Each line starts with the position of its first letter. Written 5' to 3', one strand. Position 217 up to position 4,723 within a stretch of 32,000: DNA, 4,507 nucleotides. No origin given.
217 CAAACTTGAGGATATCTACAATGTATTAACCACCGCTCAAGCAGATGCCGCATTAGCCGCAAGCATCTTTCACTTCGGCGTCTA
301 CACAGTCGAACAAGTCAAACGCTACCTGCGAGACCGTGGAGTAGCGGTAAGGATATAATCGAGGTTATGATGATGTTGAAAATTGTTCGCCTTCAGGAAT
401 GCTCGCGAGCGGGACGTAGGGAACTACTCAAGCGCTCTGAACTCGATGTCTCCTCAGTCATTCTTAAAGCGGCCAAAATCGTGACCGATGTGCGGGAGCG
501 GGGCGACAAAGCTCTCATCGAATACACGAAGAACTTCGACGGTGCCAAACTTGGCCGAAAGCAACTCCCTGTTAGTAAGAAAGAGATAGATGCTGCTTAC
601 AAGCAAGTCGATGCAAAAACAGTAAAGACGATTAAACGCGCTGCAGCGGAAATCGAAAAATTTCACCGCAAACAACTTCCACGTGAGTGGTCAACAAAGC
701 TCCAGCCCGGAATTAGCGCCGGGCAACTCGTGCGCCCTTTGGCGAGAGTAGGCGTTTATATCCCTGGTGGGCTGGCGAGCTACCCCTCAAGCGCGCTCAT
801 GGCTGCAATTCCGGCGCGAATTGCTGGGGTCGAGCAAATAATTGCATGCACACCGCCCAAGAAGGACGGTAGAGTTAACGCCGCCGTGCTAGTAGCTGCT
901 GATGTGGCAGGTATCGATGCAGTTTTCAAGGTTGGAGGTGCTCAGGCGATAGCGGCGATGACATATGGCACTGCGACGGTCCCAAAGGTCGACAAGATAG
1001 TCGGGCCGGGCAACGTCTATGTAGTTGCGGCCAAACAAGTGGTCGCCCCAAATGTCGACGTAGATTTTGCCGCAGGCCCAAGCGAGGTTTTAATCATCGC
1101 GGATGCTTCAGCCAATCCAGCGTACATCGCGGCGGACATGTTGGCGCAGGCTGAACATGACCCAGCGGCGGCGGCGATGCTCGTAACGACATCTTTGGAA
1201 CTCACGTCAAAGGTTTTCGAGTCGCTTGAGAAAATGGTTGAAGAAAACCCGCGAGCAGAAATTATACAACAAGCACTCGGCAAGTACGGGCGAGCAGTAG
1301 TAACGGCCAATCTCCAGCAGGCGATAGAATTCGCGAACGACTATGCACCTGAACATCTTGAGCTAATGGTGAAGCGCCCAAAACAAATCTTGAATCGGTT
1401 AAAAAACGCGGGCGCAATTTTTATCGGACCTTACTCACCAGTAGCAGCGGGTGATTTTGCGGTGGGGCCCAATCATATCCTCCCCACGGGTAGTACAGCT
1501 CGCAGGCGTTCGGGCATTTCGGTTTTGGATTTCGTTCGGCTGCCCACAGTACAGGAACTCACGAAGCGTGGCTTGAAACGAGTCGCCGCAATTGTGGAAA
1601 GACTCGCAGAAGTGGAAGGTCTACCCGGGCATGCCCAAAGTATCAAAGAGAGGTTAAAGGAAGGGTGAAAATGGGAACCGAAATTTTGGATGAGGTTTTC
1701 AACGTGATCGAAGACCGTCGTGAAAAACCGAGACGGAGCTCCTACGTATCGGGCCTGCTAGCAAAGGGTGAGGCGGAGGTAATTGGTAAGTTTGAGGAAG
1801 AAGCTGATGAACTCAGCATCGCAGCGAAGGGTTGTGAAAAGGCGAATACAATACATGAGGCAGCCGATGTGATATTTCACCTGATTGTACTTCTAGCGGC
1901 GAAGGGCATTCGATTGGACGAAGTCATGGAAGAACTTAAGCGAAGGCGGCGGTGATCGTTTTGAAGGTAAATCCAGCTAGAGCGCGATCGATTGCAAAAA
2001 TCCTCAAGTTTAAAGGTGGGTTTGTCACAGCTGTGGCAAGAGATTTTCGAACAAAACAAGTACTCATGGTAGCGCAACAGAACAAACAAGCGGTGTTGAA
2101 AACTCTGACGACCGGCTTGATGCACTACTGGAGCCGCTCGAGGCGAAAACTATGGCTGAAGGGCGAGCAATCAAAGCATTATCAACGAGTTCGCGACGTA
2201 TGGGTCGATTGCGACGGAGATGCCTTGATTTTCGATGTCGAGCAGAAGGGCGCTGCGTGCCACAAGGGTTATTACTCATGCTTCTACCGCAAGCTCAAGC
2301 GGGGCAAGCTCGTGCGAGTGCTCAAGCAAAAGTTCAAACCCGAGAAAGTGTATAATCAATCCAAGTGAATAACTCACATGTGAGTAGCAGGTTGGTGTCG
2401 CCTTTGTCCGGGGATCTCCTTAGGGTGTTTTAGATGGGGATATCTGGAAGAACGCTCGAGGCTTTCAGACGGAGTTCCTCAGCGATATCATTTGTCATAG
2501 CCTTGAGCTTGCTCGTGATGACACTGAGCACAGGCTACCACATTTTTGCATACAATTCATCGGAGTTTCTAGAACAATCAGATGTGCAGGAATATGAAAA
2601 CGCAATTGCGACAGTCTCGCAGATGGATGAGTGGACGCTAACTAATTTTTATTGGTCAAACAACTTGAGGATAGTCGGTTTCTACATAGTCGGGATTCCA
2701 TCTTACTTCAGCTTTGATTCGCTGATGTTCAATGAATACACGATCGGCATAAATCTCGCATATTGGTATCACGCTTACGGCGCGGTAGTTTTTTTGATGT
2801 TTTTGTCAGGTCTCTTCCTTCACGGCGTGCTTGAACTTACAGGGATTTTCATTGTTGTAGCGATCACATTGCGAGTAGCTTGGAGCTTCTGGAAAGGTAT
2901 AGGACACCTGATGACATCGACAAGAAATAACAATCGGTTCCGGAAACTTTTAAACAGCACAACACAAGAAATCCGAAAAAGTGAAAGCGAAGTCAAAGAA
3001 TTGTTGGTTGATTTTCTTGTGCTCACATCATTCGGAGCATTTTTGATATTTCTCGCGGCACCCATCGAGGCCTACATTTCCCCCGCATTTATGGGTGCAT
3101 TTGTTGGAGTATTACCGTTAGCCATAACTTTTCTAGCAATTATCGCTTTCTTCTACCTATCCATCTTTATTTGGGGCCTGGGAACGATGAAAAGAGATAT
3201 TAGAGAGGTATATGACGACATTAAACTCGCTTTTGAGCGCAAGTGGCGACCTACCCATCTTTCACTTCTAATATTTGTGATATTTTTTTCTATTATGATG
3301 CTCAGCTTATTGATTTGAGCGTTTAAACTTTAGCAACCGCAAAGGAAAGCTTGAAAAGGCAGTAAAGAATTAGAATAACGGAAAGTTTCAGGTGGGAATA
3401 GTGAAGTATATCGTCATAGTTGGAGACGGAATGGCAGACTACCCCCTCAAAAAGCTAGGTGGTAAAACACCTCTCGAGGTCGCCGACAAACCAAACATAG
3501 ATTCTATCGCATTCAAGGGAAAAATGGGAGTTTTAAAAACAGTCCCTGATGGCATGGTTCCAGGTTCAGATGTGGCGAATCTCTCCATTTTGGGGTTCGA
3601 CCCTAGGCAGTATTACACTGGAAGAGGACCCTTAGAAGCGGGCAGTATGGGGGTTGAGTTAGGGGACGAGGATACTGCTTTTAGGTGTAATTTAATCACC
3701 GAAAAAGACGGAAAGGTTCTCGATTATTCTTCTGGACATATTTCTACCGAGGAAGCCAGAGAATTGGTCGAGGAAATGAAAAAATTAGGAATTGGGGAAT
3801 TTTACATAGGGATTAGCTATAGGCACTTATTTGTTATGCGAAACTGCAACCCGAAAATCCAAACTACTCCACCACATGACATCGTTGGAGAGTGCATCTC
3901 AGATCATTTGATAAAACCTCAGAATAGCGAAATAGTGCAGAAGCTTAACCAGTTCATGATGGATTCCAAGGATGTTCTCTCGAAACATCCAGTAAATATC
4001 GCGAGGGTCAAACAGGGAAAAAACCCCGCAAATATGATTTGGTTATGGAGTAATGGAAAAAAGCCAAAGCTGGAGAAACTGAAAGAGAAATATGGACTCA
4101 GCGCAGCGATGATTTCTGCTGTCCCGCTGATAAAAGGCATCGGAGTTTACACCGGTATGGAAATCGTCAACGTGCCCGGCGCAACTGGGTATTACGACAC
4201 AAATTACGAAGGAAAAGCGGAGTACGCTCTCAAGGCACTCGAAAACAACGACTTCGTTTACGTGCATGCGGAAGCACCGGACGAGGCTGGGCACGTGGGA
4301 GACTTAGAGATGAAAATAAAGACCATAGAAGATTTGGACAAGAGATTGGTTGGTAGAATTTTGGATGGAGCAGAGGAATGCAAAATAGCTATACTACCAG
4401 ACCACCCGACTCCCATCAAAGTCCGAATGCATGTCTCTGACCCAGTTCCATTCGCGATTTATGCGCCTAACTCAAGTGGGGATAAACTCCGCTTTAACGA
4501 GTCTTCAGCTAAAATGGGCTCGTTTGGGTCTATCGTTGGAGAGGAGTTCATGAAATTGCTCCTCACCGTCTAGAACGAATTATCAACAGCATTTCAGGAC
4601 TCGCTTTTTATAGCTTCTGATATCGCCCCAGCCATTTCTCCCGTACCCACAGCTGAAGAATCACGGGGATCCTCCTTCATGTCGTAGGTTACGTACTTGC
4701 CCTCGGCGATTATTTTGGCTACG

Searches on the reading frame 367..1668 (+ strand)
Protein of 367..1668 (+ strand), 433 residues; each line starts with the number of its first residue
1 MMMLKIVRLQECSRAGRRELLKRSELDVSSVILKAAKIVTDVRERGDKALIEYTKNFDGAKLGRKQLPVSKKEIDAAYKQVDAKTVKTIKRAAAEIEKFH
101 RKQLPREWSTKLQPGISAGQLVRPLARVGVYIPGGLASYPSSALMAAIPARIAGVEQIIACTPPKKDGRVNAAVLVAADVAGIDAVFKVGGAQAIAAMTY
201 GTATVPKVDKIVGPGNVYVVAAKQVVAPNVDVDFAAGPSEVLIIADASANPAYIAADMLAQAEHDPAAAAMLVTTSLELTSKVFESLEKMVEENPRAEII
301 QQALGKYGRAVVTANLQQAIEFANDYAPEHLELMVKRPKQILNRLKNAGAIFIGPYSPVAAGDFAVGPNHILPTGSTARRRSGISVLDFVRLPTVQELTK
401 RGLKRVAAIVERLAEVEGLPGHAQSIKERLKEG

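Call 55: search_protein_families(library=pfam, proteins=[window:367-1668:+], max_evalue=0.00001)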
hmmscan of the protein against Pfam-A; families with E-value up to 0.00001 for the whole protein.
window:367-1668:+ (433 aa): 1 family
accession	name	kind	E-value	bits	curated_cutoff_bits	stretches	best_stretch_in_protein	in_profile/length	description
PF00815.25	Histidinol_dh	-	2.2e-167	557.7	27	1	22-430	2-411/411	Histidinol dehydrogenase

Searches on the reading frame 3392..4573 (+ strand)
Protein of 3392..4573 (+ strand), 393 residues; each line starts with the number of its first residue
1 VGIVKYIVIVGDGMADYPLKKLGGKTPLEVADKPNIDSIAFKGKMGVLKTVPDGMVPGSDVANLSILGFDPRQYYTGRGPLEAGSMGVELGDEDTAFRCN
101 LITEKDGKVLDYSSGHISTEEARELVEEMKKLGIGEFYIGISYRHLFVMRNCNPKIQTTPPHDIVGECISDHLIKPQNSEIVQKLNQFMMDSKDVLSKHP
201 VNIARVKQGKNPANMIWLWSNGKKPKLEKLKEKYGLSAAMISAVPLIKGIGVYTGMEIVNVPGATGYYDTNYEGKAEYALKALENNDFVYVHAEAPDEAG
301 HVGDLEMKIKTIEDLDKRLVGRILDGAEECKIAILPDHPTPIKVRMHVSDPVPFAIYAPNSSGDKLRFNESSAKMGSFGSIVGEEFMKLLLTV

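Call 55: search_protein_families(library=pfam, proteins=[window:3392-4573:+], max_evalue=0.00001)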
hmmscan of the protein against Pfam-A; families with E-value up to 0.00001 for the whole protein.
window:3392-4573:+ (393 aa): 2 families
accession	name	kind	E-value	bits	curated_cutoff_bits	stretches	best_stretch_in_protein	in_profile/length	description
PF10143.14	PhosphMutase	-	3.3e-56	190.3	21.5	1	40-202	1-170/170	2,3-bisphosphoglycerate-independent phosphoglycerate mutase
PF01676.23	Metalloenzyme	-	1.3e-48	166.2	24.3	1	5-391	2-250/252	Metalloenzyme superfamily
